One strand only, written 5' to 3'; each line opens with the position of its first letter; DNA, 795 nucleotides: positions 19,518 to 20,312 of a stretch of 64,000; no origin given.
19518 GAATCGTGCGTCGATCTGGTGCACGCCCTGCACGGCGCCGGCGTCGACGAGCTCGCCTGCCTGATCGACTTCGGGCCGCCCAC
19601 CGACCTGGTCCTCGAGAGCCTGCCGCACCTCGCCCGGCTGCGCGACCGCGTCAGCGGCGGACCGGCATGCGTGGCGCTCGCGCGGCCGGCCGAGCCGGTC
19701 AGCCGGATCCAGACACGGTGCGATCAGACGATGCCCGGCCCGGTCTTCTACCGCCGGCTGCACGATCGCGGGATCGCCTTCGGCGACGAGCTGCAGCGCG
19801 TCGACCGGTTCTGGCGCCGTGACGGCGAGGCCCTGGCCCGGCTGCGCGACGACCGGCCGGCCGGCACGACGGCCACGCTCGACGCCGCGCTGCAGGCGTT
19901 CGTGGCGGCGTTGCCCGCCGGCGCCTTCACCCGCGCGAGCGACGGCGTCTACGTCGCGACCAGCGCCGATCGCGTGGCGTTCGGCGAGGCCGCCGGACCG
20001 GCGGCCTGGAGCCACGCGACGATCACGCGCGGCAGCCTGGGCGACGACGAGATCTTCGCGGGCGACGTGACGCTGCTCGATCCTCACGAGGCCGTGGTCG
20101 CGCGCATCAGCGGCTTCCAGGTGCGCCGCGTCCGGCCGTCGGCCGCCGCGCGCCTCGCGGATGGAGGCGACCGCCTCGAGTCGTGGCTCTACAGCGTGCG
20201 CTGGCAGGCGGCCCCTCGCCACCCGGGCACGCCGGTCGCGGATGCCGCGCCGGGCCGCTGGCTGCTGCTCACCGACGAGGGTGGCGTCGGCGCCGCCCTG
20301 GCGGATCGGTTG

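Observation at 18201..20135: Luciferase-like monooxygenase domain inserted between the two hot-dog halves of a DH in a cis-AT PKS module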

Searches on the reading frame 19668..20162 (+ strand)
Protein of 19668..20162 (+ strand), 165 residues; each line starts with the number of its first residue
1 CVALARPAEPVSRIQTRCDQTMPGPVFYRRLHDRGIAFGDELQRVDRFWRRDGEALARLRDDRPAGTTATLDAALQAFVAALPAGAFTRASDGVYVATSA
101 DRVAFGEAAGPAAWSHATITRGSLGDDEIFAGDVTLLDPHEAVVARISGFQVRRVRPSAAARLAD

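Call 46: search_solved_structures(query=window:19668-20162:+, max_evalue=0.01, show_alignments=2)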
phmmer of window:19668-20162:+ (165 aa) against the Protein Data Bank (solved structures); distinct sequences matched with E-value up to 0.01: 7.
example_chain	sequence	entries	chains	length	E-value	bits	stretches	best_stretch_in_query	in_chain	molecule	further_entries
3kg8_A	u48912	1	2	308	4.1e-10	43.3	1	9-158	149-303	CurJ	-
5tz6_A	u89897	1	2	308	4.2e-10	43.2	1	9-158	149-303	CurJ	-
5tz5_A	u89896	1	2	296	3.7e-05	27.2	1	12-155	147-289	CurK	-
3kg9_A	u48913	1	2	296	3.7e-05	27.1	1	12-155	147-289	CurK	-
5tz7_A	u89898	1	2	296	7.6e-05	26.1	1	12-155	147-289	CurK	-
3kg6_A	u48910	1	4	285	0.00094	22.6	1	12-152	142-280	CurF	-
5hqw_A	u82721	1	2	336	0.001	22.4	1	3-163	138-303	Putative polyketide synthase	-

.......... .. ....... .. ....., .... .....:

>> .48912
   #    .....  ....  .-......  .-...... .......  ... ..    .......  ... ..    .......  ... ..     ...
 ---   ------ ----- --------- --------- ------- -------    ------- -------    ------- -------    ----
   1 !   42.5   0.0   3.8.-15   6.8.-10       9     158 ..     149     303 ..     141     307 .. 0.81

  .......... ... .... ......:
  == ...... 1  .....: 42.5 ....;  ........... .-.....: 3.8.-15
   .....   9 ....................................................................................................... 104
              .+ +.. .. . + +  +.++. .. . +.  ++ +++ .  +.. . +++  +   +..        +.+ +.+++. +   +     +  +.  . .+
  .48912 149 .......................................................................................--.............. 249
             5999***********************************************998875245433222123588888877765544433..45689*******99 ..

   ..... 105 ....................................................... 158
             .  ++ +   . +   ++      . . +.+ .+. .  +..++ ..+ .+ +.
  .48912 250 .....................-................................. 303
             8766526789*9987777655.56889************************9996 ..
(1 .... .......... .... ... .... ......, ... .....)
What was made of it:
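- On PKS dehydratase (double hot-dog): CurJ DH residues 149-303, E 4e-10 (call 46).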
